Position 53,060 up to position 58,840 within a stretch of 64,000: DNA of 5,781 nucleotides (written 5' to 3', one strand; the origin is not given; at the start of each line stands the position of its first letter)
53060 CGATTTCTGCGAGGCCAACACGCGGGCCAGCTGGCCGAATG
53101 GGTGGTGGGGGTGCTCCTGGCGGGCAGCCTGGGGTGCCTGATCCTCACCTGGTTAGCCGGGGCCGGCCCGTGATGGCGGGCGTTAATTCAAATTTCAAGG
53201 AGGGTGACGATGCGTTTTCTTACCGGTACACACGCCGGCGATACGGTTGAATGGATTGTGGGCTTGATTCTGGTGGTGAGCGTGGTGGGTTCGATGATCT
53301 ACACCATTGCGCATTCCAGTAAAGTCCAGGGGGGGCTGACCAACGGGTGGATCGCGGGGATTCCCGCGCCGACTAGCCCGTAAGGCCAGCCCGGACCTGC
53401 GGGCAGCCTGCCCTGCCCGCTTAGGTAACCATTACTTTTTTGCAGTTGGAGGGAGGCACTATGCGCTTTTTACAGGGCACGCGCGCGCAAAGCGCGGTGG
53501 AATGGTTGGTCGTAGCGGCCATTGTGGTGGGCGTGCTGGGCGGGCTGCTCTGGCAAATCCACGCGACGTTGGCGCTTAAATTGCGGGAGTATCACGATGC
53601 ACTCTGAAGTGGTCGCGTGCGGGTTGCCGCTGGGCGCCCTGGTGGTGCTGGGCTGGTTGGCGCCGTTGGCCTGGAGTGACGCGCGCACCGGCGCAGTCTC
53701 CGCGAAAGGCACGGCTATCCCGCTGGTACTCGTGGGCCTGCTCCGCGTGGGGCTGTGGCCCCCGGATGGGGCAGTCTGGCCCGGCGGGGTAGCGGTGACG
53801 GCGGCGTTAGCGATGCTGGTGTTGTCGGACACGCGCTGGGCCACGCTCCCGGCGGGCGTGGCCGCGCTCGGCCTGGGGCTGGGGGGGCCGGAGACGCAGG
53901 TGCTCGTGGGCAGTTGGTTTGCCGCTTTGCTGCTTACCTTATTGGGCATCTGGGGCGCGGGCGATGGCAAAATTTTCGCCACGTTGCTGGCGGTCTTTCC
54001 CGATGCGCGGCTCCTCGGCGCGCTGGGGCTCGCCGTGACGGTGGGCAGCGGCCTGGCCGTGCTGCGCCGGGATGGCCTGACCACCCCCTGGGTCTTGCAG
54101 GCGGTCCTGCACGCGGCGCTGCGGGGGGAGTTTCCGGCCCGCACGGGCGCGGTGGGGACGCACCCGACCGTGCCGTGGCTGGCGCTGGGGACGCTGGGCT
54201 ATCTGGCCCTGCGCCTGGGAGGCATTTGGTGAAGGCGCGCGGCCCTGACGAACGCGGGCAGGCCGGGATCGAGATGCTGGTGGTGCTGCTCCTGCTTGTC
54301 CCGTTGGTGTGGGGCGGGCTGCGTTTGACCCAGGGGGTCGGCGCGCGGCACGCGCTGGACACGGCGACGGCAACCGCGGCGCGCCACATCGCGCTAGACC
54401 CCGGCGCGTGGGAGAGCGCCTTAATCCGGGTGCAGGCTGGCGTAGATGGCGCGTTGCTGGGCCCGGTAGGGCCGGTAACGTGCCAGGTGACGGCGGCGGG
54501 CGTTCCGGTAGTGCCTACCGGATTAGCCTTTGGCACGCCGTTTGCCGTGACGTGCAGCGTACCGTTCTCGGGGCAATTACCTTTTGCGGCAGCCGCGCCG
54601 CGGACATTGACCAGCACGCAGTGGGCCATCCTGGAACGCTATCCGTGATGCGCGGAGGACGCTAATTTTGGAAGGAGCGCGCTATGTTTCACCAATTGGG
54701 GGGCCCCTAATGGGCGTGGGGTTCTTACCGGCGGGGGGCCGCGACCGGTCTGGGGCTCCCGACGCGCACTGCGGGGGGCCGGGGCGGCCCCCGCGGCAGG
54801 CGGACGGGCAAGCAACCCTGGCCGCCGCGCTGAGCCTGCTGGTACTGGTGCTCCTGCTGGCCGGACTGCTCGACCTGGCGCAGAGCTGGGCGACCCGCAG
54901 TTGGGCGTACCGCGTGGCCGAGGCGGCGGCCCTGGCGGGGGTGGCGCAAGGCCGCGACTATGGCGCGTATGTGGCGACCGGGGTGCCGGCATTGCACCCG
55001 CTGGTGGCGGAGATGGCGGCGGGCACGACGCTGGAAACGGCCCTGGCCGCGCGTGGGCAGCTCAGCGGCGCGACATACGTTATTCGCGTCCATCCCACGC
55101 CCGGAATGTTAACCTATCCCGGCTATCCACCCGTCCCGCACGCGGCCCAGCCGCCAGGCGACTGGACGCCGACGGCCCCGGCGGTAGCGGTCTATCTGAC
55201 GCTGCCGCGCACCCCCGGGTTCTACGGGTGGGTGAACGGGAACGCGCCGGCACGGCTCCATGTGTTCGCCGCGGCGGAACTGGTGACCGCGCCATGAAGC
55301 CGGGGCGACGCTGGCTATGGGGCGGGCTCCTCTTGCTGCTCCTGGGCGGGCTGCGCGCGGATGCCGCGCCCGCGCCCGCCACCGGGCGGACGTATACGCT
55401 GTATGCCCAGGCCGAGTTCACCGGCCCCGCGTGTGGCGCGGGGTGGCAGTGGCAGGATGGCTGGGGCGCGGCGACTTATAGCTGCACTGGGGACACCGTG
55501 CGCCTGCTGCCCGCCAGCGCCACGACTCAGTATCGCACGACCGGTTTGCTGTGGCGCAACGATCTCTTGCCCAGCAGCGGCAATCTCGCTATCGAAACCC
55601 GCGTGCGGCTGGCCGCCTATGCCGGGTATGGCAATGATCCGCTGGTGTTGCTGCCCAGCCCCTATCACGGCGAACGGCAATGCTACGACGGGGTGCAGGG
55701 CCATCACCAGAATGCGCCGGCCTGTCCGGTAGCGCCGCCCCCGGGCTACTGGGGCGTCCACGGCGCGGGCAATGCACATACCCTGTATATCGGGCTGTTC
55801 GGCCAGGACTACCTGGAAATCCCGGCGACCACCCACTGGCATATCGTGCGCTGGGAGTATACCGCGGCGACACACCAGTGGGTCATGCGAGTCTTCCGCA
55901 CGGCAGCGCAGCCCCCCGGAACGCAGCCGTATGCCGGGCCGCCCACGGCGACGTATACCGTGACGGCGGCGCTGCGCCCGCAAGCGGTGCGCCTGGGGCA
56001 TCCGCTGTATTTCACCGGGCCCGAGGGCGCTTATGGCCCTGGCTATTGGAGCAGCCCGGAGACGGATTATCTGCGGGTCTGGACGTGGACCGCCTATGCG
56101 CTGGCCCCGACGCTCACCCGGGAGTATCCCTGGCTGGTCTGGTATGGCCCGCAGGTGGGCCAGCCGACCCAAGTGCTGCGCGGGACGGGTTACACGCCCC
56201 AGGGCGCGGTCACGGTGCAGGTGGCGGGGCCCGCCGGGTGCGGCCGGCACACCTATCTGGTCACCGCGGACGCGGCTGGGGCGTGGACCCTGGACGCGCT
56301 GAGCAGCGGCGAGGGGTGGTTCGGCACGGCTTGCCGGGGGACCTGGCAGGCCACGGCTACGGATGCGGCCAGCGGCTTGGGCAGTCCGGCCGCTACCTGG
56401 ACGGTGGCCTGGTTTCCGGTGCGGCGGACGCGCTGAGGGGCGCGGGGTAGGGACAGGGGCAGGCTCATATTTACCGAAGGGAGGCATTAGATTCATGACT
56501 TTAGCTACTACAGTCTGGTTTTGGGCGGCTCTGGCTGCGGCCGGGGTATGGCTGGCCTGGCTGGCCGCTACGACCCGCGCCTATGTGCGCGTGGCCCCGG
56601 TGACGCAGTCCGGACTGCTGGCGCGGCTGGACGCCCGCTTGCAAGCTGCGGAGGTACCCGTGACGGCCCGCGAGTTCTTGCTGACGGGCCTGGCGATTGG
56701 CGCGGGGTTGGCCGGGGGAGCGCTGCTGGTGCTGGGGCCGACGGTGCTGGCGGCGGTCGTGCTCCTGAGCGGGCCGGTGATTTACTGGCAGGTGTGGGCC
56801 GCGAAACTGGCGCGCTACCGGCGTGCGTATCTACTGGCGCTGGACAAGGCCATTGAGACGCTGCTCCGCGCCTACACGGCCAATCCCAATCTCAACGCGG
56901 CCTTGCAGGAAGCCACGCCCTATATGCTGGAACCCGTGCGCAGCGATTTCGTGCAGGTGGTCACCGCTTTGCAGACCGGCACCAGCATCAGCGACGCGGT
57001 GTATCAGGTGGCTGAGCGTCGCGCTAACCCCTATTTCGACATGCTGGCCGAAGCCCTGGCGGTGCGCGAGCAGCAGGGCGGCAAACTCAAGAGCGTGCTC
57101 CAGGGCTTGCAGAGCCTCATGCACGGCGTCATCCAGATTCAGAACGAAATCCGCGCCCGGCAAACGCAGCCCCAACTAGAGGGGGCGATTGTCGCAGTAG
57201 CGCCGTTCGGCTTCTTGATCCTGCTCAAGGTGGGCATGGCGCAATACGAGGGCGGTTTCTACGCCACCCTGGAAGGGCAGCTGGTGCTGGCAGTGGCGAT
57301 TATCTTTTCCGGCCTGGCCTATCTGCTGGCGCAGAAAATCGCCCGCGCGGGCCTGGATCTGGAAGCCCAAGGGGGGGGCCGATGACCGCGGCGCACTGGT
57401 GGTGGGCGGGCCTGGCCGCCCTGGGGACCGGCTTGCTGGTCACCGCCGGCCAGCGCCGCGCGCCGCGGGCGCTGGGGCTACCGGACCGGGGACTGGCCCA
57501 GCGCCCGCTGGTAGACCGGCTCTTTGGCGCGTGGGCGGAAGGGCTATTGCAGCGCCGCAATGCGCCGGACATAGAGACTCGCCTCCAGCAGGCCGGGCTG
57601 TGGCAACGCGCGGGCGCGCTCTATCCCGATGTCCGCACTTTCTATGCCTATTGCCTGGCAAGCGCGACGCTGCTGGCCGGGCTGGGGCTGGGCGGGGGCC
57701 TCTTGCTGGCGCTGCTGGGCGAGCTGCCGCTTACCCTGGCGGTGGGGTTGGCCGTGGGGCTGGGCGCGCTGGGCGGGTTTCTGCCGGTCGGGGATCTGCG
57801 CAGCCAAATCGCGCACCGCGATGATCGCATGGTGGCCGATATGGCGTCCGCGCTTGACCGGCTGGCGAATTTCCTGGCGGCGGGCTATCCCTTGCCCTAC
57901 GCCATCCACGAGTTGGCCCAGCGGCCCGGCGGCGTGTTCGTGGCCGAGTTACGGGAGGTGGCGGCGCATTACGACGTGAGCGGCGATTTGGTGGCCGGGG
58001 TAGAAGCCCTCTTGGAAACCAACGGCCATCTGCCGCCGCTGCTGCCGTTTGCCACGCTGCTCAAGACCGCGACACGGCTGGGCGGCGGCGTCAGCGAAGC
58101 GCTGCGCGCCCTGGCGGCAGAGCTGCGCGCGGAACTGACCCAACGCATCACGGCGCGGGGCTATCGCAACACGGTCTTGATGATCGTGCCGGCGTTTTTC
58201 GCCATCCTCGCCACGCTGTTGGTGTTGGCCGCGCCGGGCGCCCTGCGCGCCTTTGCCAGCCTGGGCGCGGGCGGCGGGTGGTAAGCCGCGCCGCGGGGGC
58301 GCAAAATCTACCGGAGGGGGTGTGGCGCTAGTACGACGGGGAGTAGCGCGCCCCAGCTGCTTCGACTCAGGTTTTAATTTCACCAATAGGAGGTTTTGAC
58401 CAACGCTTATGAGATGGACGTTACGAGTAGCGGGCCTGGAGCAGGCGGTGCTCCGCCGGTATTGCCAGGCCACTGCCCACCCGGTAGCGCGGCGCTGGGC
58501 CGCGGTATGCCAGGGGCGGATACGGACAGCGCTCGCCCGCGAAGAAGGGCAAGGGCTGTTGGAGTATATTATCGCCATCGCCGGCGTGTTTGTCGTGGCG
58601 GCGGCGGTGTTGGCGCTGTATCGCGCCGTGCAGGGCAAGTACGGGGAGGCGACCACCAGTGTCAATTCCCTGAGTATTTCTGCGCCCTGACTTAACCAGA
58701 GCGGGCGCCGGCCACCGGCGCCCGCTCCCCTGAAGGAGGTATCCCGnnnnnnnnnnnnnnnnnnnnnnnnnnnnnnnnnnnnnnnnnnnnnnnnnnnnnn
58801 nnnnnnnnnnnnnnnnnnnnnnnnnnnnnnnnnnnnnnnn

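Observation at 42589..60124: Compound, internally duplicated Tad/Flp pilus locus with two ATPases, two platforms and four pilins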

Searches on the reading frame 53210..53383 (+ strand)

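Call 10: search_protein_families(library=pfam, proteins=[window:53210-53383:+], max_evalue=1)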
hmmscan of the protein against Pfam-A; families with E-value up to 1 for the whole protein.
window:53210-53383:+ (57 aa): 1 family
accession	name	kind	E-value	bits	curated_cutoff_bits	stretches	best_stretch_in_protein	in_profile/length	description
PF12669.12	FeoB_associated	-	0.15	12.7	27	1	14-38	2-25/44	FeoB-associated Cys-rich membrane protein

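Call 46: search_protein_families(library=ncbifam, proteins=[window:53210-53383:+], max_evalue=0.1)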
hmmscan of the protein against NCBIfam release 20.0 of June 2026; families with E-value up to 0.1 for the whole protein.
window:53210-53383:+ (57 aa): 0 families

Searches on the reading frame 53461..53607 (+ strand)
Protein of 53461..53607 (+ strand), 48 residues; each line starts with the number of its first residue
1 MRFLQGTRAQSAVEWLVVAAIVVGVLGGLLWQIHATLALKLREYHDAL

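Call 10: search_protein_families(library=pfam, proteins=[window:53461-53607:+], max_evalue=1)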
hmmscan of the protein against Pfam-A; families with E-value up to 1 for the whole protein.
window:53461-53607:+ (48 aa): 0 families

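Call 46: search_protein_families(library=ncbifam, proteins=[window:53461-53607:+], max_evalue=0.1)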
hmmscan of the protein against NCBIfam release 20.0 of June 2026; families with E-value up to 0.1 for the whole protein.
window:53461-53607:+ (48 aa): 1 family
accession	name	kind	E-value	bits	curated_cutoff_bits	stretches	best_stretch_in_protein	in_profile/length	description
TIGR03794.1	NHLM_micro_HlyD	equivalog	0.064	12.1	156.2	1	10-38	15-43/421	NHLP bacteriocin system secretion protein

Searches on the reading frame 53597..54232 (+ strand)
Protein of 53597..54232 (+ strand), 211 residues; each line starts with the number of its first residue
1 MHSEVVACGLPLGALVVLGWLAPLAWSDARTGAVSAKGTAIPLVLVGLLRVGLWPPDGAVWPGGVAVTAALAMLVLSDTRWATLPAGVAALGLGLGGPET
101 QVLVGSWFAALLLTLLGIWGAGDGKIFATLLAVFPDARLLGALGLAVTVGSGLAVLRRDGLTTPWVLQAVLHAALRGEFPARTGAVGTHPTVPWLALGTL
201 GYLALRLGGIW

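Call 10: search_protein_families(library=pfam, proteins=[window:53597-54232:+], max_evalue=1)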
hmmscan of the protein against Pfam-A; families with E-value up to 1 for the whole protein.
window:53597-54232:+ (211 aa): 1 family
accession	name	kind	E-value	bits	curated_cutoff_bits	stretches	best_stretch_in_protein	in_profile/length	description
PF01478.23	Peptidase_A24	-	0.0024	18.7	26.5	1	15-154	1-103/104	Type IV leader peptidase family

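Call 46: search_protein_families(library=ncbifam, proteins=[window:53597-54232:+], max_evalue=0.1)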
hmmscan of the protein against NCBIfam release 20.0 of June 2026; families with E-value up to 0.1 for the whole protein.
window:53597-54232:+ (211 aa): 0 families

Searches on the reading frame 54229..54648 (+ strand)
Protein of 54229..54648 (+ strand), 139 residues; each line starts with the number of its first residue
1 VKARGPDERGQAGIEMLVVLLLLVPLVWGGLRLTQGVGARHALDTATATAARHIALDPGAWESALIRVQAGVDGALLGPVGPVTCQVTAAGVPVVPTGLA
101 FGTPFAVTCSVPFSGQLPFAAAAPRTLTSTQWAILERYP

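Call 10: search_protein_families(library=pfam, proteins=[window:54229-54648:+], max_evalue=1)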
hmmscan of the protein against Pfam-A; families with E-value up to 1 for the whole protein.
window:54229-54648:+ (139 aa): 2 families
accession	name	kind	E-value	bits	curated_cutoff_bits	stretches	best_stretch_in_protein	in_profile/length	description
PF07811.17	TadE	-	0.0035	17.9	22.9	1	10-52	1-43/43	TadE-like protein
PF13400.11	Tad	-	0.26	12.1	22.3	1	10-52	1-42/47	Putative Flp pilus-assembly TadE/G-like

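Call 46: search_protein_families(library=ncbifam, proteins=[window:54229-54648:+], max_evalue=0.1)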
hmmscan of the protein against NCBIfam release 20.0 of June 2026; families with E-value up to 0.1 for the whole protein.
window:54229-54648:+ (139 aa): 0 families

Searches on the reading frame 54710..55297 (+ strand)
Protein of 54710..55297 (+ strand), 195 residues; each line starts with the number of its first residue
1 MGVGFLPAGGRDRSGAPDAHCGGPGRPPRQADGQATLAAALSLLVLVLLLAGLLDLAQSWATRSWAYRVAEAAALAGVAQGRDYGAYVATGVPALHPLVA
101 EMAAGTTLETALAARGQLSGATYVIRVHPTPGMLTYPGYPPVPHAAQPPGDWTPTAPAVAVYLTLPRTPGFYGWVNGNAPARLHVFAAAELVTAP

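Call 10: search_protein_families(library=pfam, proteins=[window:54710-55297:+], max_evalue=1)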
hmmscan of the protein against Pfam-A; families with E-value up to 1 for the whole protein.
window:54710-55297:+ (195 aa): 2 families
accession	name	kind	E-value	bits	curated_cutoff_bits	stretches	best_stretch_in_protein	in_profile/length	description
PF13400.11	Tad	-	0.0028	18.4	22.3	1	33-79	1-46/47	Putative Flp pilus-assembly TadE/G-like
PF07811.17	TadE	-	0.44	11.1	22.9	1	33-74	1-42/43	TadE-like protein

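Call 46: search_protein_families(library=ncbifam, proteins=[window:54710-55297:+], max_evalue=0.1)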
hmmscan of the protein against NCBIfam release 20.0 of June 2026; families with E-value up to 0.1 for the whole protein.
window:54710-55297:+ (195 aa): 0 families

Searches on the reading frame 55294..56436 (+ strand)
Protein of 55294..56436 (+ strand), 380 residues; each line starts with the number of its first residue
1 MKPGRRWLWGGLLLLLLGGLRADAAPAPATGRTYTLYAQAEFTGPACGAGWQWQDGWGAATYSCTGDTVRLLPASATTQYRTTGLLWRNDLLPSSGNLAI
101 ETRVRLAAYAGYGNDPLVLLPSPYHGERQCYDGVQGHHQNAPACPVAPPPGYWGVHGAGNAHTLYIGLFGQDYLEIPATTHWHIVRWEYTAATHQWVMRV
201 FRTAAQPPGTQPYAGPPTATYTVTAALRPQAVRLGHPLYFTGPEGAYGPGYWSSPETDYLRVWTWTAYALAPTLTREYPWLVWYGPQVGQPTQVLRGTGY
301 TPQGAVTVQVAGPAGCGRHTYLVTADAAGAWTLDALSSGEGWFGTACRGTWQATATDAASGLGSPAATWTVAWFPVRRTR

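Call 10: search_protein_families(library=pfam, proteins=[window:55294-56436:+], max_evalue=1)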
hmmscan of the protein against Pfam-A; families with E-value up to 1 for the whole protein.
window:55294-56436:+ (380 aa): 0 families

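Call 42: find_homologous_proteins(query=window:55294-56436:+, max_evalue=0.001)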
Query window:55294-56436:+ (380 aa): 6 proteins with E <= 0.001 among 8000 candidates.
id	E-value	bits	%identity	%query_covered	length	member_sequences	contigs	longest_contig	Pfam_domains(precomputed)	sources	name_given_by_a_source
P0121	1.2e-260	883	100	100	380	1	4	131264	-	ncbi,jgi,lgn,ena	-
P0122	1.7e-85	306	40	94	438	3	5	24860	-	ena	-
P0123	1.0e-84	303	41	93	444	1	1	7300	-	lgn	-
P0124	1.4e-42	164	73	29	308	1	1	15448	-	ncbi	-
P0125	1.9e-30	124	30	64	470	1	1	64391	-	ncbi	-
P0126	5.3e-26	110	53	28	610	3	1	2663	-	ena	-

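Call 51: predict_structure(alignment_id=A2)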
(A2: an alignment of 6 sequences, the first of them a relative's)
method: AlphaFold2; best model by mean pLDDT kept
length: 380 residues; sequences in the alignment: 6
mean_pLDDT: 68.0   pTM: 0.57
mean pLDDT of the five models: 68.0, 65.5, 64.4, 62.6, 46.7
residues with pLDDT >= 90: 87; 70-90: 116; 50-70: 61; < 50: 116
segments of 3 or more residues with pLDDT < 50: 1-4, 18-26, 44-84, 109-115, 126-161, 236-253
pLDDT, mean of each block of 10 residues (from residue 1): 50 50 49 87 44 33 39 38 58 90 69 55 57 43 42 36 66 71 89 90 76 85 83 56 36 63 86 88 64 90 94 86 92 92 88 93 91 66
secondary structure, 60 per line:
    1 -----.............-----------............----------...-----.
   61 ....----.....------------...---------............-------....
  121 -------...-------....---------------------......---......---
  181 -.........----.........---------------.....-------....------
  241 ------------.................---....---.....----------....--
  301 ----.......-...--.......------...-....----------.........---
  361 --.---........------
elements in order: H6-18 E30-41 E52-54 E60-64 E69-73 E86-88 E98-109 E117-120 E128-130 E138-141 E163-168 E172-177 E182-190 E195-203 E219-223 E231-234 E253-269 E273-276 E280-284 E295-298 E305-311 E318-324 E331-333 H335-338 E349-357 E367-374

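Call 54: fold_search(model_id=the predicted structure, library=pdb)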
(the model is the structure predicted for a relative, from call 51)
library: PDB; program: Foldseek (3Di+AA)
matches with E <= 10: 1583; with E <= 0.001: 2
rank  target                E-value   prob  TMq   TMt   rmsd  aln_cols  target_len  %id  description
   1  7s62                  5.1e-04  0.82  0.19  0.06  23.8       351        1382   10  Locally refined protomer structure of native-form oocyte/egg Alpha-2-Macroglobulin (A2Moo) tetramer (released 2022-01-05)
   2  2xwx_A                5.4e-04  0.98  0.20  0.19  19.1       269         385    9  Vibrio cholerae colonization factor GbpA crystal structure (released 2011-11-16)
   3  5g47_A                1.2e-03  0.91  0.18  0.16  26.7       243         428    7  Structure of Gc glycoprotein from severe fever with thrombocytopenia syndrome virus in the trimeric postfusion conform (released 2016-07-06)
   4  3ujo_A                1.6e-03  0.87  0.20  0.28  14.6       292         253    8  Galactose-specific seed lectin from Dolichos lablab in complex with adenine and galactose (released 2012-11-14)
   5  6xi3                  1.8e-03  0.97  0.20  0.20  23.1       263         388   14  Crystal structure of tetra-tandem repeat in extending region of large adhesion protein (released 2020-10-14)
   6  5yow_A                3.1e-03  0.51  0.18  0.16  26.7       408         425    8  The post-fusion structure of the Heartland virus Gc glycoprotein (released 2017-11-22)
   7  7q62_B                3.3e-03  0.47  0.17  0.09  24.4       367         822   12  Structure of TEV cleaved A2ML1 dimer (A2ML1-TT dimer) (released 2022-04-20)
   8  7yl6_B                3.4e-03  0.84  0.20  0.19  21.4       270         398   11  Cell surface protein YwfG protein complexed with alpha-1,2-mannobiose (released 2023-06-07)
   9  7s63_A                4.5e-03  0.44  0.18  0.06  24.6       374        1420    9  Native-form oocyte/egg Alpha-2-Macroglobulin (A2Moo) tetramer (released 2022-01-05)
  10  9u61_C                4.8e-03  0.99  0.21  0.13  18.5       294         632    8  CP/MBL pathways C3 convertase C4b2a and C3 complex (released 2026-01-14)
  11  1fat_D                5.3e-03  0.84  0.20  0.29  12.0       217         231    9  PHYTOHEMAGGLUTININ-L (released 1996-12-23)
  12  3v0a_B                6.3e-03  0.99  0.19  0.07   8.6       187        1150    6  2.7 angstrom crystal structure of BoNT/Ai in complex with NTNHA (released 2012-03-14)
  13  9bbk_C                6.6e-03  0.33  0.16  0.07  16.9       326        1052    8  SARS-CoV-2 full-length spike protein with His1271Lys substitution in the coatomer binding motif, 2RBD-up conformation  (released 2025-04-16)
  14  8g76_B                8.7e-03  0.25  0.18  0.08  23.5       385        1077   10  SARS-CoV-2 spike/Nb5 complex (released 2024-02-21)
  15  8coe_C                9.2e-03  0.89  0.20  0.12  20.4       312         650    6  complement C5 in complex with the LCP0195 nanobody (released 2024-01-03)
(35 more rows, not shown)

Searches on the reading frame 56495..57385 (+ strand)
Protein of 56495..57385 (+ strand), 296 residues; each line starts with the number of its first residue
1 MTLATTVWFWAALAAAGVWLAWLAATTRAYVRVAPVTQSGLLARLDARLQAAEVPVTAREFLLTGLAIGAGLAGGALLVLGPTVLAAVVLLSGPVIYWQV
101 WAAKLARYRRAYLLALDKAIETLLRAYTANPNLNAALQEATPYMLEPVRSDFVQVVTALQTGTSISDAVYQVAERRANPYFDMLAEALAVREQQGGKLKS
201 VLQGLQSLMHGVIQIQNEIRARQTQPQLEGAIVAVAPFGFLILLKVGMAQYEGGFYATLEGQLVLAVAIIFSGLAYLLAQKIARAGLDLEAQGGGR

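Call 10: search_protein_families(library=pfam, proteins=[window:56495-57385:+], max_evalue=1)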
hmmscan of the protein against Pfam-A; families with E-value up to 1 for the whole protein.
window:56495-57385:+ (296 aa): 2 families
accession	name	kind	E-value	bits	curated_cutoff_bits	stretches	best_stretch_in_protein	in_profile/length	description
PF00482.28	T2SSF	-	2.4e-10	40.9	25.2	1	120-243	2-122/125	Type II secretion system (T2SS), protein F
PF20232.3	T6SS_FHA_C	-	0.15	12.3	23.7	0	189-226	17-54/180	C-terminal domain of Type VI secretion system FHA protein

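Call 46: search_protein_families(library=ncbifam, proteins=[window:56495-57385:+], max_evalue=0.1)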
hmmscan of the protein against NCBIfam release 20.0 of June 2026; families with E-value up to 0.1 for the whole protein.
window:56495-57385:+ (296 aa): 1 family
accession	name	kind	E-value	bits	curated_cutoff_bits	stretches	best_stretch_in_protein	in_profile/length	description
NF041012.2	T4P_ComGB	equivalog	0.046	13.1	240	1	159-212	212-265/332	competence type IV pilus assembly protein ComGB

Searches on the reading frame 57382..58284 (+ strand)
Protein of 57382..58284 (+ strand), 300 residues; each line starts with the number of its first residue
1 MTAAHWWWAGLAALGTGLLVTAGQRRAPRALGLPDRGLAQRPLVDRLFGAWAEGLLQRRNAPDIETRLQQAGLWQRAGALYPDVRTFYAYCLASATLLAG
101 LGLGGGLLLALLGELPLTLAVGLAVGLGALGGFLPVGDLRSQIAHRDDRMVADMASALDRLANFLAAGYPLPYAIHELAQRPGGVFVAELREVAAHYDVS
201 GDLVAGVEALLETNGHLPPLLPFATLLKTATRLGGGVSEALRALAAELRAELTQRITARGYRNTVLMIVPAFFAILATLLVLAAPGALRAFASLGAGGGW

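Call 10: search_protein_families(library=pfam, proteins=[window:57382-58284:+], max_evalue=1)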
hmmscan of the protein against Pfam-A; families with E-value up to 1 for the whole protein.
window:57382-58284:+ (300 aa): 1 family
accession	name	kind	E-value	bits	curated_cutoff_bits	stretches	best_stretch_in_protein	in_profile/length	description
PF00482.28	T2SSF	-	1.3e-09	38.5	25.2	1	158-282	2-122/125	Type II secretion system (T2SS), protein F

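Call 46: search_protein_families(library=ncbifam, proteins=[window:57382-58284:+], max_evalue=0.1)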
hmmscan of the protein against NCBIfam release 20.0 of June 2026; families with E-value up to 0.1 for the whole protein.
window:57382-58284:+ (300 aa): 0 families

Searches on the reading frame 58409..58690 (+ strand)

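Call 10: search_protein_families(library=pfam, proteins=[window:58409-58690:+], max_evalue=1)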
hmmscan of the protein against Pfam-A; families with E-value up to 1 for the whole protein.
window:58409-58690:+ (93 aa): 1 family
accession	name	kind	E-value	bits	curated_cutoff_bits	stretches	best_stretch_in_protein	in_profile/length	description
PF09594.16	GT87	-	0.012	15.9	25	1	15-82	152-222/237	Glycosyltransferase family 87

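Call 46: search_protein_families(library=ncbifam, proteins=[window:58409-58690:+], max_evalue=0.1)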
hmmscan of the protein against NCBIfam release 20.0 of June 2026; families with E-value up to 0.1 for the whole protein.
window:58409-58690:+ (93 aa): 1 family
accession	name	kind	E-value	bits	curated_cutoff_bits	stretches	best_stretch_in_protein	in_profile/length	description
NF011269.0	PRK14676.1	equivalog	0.023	14.8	190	1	10-68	13-68/117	hypothetical protein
